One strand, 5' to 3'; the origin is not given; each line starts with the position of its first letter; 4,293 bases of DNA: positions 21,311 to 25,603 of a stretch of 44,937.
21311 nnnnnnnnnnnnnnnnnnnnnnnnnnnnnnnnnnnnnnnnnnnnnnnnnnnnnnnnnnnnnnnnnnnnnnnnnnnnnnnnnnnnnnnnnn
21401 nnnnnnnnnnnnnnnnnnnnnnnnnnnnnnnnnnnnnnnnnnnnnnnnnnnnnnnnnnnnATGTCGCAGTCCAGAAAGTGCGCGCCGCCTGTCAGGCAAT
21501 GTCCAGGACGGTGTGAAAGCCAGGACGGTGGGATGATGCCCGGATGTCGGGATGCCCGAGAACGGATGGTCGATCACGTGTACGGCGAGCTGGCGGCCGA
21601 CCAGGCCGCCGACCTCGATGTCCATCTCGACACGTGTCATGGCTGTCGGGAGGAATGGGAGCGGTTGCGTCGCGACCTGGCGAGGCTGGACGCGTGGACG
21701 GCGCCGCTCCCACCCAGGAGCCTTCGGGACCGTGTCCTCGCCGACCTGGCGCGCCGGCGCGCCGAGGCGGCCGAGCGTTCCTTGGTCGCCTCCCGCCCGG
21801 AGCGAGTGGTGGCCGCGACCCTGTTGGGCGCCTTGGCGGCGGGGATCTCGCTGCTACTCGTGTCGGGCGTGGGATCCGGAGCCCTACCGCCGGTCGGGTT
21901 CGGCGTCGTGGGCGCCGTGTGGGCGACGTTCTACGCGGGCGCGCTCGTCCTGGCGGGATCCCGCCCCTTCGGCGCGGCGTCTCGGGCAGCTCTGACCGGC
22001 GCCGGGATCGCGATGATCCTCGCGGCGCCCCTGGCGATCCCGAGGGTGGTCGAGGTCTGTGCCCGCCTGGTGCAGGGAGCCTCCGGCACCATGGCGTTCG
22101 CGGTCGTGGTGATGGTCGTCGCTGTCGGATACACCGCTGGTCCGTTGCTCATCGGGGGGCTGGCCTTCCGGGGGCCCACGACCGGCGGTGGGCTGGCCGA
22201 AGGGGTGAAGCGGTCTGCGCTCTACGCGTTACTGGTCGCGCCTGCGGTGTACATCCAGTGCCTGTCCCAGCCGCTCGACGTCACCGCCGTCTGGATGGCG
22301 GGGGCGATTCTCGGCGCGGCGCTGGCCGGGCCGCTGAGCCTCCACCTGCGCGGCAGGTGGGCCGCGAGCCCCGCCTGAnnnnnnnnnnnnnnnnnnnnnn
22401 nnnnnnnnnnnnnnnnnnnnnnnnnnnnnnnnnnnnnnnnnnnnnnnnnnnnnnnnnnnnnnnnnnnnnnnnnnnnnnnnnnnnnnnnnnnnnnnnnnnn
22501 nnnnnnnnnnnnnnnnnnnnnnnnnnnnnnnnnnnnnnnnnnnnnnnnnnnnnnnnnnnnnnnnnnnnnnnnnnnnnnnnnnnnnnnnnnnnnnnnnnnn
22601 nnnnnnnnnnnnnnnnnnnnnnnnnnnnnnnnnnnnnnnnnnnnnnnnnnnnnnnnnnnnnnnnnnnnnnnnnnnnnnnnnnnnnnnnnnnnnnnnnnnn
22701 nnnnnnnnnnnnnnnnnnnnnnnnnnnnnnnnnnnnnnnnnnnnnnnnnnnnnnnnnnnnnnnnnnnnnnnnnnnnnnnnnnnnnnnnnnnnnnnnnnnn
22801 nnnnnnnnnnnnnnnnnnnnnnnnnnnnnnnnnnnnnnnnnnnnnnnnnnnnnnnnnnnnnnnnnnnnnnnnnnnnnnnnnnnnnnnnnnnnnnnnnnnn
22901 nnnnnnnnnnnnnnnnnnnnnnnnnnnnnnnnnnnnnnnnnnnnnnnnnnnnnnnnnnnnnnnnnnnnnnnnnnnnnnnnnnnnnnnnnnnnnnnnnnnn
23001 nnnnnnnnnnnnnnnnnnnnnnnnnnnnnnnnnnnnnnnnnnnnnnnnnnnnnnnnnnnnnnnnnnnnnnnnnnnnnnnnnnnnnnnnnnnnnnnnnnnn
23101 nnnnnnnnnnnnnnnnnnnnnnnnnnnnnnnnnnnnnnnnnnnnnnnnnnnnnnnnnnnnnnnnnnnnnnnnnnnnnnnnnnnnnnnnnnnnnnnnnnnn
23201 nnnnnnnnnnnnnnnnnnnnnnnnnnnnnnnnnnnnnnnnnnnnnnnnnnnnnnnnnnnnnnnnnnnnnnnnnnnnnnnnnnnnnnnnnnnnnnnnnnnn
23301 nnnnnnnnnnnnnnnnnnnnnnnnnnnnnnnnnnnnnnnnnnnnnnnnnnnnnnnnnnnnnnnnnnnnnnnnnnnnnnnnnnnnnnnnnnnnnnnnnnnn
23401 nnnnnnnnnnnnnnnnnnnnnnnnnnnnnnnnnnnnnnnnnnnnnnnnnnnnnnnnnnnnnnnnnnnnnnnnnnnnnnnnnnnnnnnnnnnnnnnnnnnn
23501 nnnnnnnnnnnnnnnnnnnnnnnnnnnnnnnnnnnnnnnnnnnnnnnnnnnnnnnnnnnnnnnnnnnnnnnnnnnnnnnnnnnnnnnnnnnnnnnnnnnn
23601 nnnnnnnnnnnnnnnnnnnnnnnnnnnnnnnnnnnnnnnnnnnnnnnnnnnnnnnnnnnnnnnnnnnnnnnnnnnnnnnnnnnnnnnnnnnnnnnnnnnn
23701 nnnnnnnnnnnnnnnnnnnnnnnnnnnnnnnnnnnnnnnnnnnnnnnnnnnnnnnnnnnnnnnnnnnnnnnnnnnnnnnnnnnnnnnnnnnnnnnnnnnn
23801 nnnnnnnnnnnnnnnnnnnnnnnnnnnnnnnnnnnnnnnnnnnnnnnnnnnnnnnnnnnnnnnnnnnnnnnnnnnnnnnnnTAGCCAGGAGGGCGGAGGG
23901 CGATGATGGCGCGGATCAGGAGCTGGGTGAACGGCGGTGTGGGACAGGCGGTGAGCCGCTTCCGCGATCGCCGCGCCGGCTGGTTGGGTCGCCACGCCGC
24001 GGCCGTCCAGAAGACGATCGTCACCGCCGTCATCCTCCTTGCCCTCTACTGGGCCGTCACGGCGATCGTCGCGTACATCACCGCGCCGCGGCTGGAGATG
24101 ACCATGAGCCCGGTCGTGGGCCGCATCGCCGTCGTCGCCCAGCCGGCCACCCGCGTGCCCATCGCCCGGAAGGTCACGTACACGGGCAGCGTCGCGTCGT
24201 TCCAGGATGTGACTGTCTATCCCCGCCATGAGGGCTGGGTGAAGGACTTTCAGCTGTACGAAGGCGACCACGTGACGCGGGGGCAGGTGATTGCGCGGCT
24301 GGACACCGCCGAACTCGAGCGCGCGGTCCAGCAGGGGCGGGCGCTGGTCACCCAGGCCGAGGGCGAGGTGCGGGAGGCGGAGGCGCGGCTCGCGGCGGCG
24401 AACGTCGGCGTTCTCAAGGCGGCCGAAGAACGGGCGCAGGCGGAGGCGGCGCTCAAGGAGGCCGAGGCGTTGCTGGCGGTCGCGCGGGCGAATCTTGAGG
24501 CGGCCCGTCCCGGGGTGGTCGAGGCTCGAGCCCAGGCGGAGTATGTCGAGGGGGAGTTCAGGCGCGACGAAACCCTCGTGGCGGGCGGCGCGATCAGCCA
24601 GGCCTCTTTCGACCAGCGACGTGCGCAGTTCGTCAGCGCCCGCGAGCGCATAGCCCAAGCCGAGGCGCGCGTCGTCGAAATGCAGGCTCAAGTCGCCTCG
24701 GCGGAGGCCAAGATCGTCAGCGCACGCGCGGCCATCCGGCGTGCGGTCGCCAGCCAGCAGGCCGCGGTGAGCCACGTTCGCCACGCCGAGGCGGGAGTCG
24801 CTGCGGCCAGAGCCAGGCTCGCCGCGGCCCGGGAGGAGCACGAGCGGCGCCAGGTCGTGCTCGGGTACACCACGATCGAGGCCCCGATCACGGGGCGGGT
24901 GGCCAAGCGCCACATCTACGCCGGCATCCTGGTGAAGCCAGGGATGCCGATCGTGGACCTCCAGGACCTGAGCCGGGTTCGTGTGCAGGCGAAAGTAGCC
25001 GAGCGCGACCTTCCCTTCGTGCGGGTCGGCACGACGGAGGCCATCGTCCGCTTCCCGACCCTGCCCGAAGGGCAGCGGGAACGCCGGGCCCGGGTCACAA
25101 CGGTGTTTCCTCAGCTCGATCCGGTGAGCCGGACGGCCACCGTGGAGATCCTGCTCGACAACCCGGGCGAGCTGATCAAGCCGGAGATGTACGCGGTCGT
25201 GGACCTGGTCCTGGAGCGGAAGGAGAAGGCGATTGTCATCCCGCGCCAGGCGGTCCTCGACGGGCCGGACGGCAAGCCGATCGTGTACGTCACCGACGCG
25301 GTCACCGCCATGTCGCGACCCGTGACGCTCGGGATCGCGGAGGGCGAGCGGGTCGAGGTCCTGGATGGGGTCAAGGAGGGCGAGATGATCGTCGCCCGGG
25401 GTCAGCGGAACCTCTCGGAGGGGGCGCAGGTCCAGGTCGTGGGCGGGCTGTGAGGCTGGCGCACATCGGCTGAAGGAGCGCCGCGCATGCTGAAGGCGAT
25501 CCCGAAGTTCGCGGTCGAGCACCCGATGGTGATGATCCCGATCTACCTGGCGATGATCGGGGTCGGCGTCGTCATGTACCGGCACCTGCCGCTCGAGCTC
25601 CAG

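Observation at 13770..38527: Four exact copies of AAACyy-N15-CGAATAC, each just upstream of a start codon: a putative ECF sigma regulon promoter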

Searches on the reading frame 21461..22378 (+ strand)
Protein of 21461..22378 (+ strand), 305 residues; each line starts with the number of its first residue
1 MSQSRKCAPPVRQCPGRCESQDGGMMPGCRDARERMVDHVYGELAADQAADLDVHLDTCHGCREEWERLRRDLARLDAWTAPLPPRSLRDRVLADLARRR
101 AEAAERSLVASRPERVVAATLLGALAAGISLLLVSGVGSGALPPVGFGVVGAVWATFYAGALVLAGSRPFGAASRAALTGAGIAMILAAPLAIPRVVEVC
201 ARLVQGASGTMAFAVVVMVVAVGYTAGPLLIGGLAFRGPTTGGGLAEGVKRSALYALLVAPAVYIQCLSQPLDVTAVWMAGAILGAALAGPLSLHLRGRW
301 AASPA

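Call 11: search_protein_families(library=pfam, proteins=[window:21461-22378:+], max_evalue=0.01)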
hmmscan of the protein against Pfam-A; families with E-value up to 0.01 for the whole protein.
window:21461-22378:+ (305 aa): 1 family
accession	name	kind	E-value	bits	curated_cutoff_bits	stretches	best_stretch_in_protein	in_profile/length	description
PF13490.11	zf-HC2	-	7e-07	29.7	22.2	1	29-63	1-35/35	Putative zinc-finger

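Call 26: search_protein_families(library=ncbifam, proteins=[window:21461-22378:+], max_evalue=0.001)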
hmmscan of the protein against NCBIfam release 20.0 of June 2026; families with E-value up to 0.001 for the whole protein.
window:21461-22378:+ (305 aa): 3 families
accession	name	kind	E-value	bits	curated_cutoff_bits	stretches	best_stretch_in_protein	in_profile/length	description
NF052375.1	antisigma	equivalog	3.5e-13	50.1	100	1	38-137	4-102/217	anti-sigma factor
TIGR03988.1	antisig_RsrA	equivalog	9.3e-06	25.7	62.5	1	29-101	2-75/77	mycothiol system anti-sigma-R factor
NF052368.1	antisigmaE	subfamily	2.3e-05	24.1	50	1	26-64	1-39/48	anti-sigma factor family protein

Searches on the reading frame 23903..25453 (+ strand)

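Call 11: search_protein_families(library=pfam, proteins=[window:23903-25453:+], max_evalue=0.01)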
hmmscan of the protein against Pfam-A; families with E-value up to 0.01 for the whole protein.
window:23903-25453:+ (516 aa): 2 families
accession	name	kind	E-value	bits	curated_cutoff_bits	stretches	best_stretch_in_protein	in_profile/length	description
PF16576.10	HlyD_D23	-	2.9e-29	102.3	30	2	271-431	56-214/214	Barrel-sandwich domain of CusB or HlyD membrane-fusion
PF13437.12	HlyD_3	-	7.7e-13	49.6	22.2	1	324-427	1-105/106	HlyD family secretion protein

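Call 26: search_protein_families(library=ncbifam, proteins=[window:23903-25453:+], max_evalue=0.001)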
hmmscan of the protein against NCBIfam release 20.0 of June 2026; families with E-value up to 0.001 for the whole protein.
window:23903-25453:+ (516 aa): 24 families
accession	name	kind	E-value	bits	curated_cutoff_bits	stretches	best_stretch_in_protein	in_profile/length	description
TIGR01730.1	RND_mfp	subfamily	2.2e-62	210.9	94.9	3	254-512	63-321/322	efflux RND transporter periplasmic adaptor subunit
TIGR00999.1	8a0102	subfamily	4.9e-34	117.7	319.3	1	292-501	67-267/271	CzcB/NccB family metal efflux transporter periplasmic adaptor subunit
NF008589.1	PRK11556.1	equivalog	8.4e-19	67.7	391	1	196-513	77-388/392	MdtA/MuxA family multidrug efflux RND transporter periplasmic adaptor subunit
NF008606.0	PRK11578.1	equivalog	3.1e-18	66.1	342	2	246-498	97-362/371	macrolide transporter subunit MacA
NF045680.1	DiMtlExpIhpB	equivalog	1e-16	60.9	450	1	320-499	135-309/326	divalent metal ion exporter adaptor subunit IhpB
TIGR01843.1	type_I_hlyD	subfamily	2.5e-16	59.7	208.65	1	75-389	15-338/422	HlyD family type I secretion periplasmic adaptor subunit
NF033138.2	RND-peri-MexC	equivalog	4.2e-16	59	625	2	418-511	276-370/375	MexC family multidrug efflux RND transporter periplasmic adaptor subunit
NF045904.1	RND-peri-MexE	equivalog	5.9e-16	58.3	714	2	254-511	100-367/390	multidrug efflux RND transporter periplasmic adaptor subunit MexE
TIGR02971.1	heterocyst_DevB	subfamily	9.7e-16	58.1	129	1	114-382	28-263/327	ABC exporter membrane fusion protein, DevB family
NF002939.0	PRK03598.1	equivalog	2.9e-15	56.3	393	2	101-269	43-200/332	secretion protein HlyD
TIGR00998.1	8a0101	subfamily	1.6e-14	53.6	390.8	1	102-381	42-263/334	EmrA/EmrK family multidrug efflux transporter periplasmic adaptor subunit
NF007303.0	PRK09783.1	subfamily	4.8e-13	48.3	390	1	303-501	191-389/414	copper/silver efflux system membrane fusion protein CusB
NF000272.2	OqxA_adapt_sub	exception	6.2e-12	45.2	835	1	396-501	262-367/391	multidrug efflux RND transporter periplasmic adaptor subunit OqxA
NF007132.1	PRK09578.1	equivalog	6.4e-11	41.6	512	1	406-513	269-376/396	MexX/AxyX family multidrug efflux RND transporter periplasmic adaptor subunit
TIGR03794.1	NHLM_micro_HlyD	equivalog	1.3e-10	40.8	156.2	1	97-355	52-285/421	NHLP bacteriocin system secretion protein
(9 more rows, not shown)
